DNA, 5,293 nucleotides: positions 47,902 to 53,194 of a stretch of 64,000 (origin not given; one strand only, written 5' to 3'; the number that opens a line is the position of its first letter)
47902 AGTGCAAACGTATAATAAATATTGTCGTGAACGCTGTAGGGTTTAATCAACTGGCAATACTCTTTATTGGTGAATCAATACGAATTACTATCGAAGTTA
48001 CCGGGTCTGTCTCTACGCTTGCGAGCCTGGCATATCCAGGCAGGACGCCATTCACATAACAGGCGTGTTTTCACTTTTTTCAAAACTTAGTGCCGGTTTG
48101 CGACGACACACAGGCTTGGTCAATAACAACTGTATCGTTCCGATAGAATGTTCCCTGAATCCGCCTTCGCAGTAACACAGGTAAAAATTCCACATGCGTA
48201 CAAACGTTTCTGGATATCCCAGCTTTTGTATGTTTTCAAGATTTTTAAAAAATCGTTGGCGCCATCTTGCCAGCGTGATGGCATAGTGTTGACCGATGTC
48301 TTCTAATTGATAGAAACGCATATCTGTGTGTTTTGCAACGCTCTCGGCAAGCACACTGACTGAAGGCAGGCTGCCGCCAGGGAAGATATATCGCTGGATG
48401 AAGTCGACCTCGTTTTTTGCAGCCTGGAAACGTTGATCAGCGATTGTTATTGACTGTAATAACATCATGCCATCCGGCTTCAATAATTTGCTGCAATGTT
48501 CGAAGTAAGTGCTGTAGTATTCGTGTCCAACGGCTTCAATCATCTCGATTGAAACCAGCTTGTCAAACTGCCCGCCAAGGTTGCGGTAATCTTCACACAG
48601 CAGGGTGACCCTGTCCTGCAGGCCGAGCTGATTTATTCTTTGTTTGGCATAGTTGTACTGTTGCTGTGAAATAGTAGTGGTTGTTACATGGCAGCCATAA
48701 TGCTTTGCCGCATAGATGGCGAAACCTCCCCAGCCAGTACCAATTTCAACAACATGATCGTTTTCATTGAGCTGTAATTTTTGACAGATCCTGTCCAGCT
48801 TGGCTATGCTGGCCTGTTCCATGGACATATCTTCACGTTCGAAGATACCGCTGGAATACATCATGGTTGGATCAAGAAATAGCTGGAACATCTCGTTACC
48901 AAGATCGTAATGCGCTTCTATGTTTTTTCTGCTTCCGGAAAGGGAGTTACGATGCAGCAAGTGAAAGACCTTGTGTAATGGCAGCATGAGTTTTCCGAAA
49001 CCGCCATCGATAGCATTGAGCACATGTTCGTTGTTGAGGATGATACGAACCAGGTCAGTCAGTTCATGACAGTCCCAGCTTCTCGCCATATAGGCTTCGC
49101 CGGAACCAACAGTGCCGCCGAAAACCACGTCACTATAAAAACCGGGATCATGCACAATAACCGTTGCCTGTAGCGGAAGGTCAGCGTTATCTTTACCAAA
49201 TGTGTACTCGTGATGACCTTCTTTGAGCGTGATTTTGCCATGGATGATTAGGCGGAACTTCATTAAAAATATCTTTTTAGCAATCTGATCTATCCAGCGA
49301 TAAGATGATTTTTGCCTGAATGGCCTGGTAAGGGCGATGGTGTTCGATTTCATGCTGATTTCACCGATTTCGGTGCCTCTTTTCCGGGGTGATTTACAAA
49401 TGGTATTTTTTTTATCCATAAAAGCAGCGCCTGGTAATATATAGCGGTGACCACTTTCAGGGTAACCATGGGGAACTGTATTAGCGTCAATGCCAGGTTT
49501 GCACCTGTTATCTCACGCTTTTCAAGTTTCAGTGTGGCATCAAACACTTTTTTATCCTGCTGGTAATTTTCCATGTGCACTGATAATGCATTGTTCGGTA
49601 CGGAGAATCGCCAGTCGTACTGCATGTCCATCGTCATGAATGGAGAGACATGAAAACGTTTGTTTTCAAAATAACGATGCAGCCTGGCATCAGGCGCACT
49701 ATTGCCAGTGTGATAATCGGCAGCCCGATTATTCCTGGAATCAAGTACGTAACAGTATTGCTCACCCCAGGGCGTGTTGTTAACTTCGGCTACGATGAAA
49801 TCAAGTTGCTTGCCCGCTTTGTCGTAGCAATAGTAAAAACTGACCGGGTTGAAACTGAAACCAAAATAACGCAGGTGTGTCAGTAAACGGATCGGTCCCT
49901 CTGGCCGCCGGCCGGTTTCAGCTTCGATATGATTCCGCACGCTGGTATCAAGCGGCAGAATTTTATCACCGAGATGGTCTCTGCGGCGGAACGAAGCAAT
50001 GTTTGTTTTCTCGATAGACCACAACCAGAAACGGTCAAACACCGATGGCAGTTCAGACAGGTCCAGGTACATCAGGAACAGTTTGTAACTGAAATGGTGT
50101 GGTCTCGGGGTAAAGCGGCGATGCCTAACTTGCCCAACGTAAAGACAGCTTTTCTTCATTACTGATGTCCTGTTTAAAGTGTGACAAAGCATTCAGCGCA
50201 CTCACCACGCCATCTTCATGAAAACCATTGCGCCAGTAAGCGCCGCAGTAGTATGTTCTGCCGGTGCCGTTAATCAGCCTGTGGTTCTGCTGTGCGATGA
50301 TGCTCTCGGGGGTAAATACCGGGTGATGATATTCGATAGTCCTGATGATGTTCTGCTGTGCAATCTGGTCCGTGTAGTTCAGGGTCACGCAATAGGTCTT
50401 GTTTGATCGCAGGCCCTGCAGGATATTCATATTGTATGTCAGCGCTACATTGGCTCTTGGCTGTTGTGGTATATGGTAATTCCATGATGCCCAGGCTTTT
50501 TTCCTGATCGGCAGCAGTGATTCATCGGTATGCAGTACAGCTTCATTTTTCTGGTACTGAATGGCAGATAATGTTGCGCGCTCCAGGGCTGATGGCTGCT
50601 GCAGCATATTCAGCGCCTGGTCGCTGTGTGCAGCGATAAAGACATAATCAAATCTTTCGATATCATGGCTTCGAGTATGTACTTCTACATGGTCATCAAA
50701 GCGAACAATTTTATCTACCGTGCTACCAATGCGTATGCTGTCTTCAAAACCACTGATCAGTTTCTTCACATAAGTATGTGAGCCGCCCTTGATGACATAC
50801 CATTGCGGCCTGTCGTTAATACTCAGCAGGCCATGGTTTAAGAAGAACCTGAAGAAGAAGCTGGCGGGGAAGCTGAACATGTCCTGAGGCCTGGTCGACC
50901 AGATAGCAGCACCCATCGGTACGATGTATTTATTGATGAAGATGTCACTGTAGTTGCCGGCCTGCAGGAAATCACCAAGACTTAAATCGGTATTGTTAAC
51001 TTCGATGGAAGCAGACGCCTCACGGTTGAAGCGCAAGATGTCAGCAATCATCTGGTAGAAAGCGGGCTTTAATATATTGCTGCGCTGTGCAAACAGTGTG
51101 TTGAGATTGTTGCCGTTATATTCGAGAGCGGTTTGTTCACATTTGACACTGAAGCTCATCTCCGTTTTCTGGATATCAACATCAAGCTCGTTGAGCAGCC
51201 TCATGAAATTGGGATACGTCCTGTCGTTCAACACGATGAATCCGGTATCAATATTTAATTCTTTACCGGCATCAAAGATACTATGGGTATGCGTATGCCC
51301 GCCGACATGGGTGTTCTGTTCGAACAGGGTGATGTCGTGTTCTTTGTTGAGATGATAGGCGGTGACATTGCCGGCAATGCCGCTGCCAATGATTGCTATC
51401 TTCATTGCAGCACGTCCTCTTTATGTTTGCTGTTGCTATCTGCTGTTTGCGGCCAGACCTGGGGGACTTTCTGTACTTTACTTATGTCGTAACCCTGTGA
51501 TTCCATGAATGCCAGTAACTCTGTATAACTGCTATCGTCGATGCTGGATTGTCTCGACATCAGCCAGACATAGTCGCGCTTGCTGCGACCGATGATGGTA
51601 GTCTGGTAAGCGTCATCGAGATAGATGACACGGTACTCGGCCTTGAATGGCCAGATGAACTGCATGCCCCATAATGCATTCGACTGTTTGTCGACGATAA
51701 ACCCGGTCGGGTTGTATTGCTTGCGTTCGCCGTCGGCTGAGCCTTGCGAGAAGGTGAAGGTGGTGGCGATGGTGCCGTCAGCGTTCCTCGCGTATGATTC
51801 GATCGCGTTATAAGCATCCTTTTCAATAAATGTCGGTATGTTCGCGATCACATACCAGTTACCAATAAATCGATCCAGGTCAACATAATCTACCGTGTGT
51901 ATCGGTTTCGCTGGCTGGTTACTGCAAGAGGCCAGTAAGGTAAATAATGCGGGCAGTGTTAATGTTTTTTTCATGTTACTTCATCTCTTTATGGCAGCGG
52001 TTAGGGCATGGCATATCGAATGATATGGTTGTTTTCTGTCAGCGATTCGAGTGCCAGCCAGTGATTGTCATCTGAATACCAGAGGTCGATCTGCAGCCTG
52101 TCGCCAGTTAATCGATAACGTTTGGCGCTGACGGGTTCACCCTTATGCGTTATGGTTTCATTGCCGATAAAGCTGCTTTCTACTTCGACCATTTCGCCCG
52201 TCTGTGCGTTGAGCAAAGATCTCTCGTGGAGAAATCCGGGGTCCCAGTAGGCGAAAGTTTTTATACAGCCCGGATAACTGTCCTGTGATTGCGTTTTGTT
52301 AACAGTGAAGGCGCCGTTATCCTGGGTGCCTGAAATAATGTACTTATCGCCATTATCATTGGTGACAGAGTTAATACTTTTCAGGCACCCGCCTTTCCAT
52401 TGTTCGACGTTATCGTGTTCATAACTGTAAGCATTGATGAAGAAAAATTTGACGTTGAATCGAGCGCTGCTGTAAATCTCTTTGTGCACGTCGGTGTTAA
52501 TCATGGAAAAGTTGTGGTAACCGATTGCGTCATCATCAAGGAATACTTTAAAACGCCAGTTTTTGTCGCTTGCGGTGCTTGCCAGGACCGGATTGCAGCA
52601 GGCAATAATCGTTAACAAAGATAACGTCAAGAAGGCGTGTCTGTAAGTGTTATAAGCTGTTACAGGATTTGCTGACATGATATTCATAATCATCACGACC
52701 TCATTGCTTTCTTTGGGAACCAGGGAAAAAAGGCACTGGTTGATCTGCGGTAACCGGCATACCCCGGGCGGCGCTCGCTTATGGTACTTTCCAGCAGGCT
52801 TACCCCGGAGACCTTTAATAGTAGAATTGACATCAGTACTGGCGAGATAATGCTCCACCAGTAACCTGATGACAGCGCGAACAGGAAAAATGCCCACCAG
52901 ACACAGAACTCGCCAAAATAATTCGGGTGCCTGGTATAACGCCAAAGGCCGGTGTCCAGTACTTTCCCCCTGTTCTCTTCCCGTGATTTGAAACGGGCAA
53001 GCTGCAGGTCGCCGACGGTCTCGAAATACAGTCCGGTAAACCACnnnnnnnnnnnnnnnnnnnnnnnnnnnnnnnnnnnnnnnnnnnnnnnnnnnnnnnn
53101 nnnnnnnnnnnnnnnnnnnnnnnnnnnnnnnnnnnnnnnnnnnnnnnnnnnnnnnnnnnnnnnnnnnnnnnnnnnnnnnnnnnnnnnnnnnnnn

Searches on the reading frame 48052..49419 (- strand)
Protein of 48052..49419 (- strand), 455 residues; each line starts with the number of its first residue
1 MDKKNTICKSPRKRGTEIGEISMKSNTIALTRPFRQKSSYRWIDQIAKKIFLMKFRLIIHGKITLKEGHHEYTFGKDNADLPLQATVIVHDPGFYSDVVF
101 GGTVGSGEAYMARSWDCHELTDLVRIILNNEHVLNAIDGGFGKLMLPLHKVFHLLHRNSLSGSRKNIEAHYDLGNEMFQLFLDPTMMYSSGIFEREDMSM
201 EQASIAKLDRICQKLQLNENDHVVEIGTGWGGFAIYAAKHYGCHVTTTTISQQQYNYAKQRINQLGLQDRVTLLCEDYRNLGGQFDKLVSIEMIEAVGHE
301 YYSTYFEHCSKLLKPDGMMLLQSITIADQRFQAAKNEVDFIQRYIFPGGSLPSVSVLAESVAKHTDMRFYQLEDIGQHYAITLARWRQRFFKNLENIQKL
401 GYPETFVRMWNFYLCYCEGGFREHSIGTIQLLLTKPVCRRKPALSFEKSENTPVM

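Call 22: search_protein_families(library=pfam, proteins=[window:48052-49419:-], max_evalue=0.001)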
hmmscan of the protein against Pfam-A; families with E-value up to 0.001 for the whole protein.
window:48052-49419:- (455 aa): 8 families
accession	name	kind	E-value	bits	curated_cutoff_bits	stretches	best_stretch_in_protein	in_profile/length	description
PF02353.26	CMAS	-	4e-88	295.7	27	1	163-430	6-272/273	Mycolic acid cyclopropane synthetase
PF13649.12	Methyltransf_25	-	2.8e-13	50.8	27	1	223-317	1-97/97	Methyltransferase domain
PF08242.18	Methyltransf_12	-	8.2e-11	42.9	30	1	224-318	1-97/98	Methyltransferase domain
PF08241.18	Methyltransf_11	-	2.2e-10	41.5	21.2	1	224-320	1-94/95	Methyltransferase domain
PF13489.12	Methyltransf_23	-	8.3e-08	32.6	27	1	207-329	12-127/164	Methyltransferase domain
PF13847.12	Methyltransf_31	-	1.3e-06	28.6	27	1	218-337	2-125/145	Methyltransferase domain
PF01728.25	FtsJ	-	0.00012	22.5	24.1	1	205-279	6-76/181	FtsJ-like methyltransferase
PF13578.12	Methyltransf_24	-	0.00097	20.4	26.3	0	224-321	1-102/105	Methyltransferase domain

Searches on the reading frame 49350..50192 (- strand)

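Call 22: search_protein_families(library=pfam, proteins=[window:49350-50192:-], max_evalue=0.001)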
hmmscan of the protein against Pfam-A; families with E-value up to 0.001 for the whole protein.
window:49350-50192:- (280 aa): 1 family
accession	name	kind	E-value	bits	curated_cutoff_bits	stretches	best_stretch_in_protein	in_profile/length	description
PF07103.16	DUF1365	-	2.2e-85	286.5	25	1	17-270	1-234/235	Protein of unknown function (DUF1365)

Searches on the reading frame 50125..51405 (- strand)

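Call 22: search_protein_families(library=pfam, proteins=[window:50125-51405:-], max_evalue=0.001)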
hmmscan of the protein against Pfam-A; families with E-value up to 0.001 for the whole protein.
window:50125-51405:- (426 aa): 4 families
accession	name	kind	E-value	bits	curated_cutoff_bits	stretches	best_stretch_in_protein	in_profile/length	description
PF01593.30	Amino_oxidase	-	4.1e-15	56.4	19.8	1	10-284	1-278/443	Flavin containing amine oxidoreductase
PF13450.12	NAD_binding_8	-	8.7e-15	55.2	21.9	1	5-74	1-68/68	NAD(P)-binding Rossmann-like domain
PF01266.30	DAO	-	2.7e-07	30.9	27.9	1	2-40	1-40/353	FAD dependent oxidoreductase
PF07992.20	Pyr_redox_2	-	3.9e-05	23.7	26.1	1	1-85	1-85/291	Pyridine nucleotide-disulphide oxidoreductase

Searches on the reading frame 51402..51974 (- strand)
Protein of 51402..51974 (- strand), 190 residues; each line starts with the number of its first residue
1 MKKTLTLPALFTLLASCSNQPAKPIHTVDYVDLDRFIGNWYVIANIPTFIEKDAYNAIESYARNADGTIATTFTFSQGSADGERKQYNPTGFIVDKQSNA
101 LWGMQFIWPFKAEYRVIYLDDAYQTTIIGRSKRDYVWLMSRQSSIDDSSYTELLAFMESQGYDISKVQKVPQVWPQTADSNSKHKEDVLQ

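Call 44: search_protein_families(library=pfam, proteins=[window:51402-51974:-], max_evalue=0.00001)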
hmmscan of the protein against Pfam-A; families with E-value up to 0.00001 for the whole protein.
window:51402-51974:- (190 aa): 1 family
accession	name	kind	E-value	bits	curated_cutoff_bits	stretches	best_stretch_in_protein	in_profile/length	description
PF08212.18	Lipocalin_2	-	1.3e-38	132.7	24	1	31-172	1-146/146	Lipocalin-like domain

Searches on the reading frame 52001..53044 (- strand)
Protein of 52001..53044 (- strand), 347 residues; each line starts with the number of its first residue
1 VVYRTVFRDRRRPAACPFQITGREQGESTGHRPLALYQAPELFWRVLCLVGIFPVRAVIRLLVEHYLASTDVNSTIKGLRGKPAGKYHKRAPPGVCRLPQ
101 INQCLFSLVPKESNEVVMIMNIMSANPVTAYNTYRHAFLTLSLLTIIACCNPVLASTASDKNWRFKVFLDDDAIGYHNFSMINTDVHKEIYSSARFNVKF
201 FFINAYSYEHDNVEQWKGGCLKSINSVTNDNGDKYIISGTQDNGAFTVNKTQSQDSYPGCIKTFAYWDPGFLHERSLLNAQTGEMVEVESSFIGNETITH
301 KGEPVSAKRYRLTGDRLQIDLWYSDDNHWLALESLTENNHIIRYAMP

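Call 44: search_protein_families(library=pfam, proteins=[window:52001-53044:-], max_evalue=0.00001)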
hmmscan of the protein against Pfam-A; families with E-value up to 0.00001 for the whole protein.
window:52001-53044:- (347 aa): 1 family
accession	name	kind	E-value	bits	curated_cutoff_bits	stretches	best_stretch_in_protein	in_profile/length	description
PF19630.5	DUF6134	-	4e-43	148.1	27.9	1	165-340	1-177/184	Domain of unknown function (DUF6134)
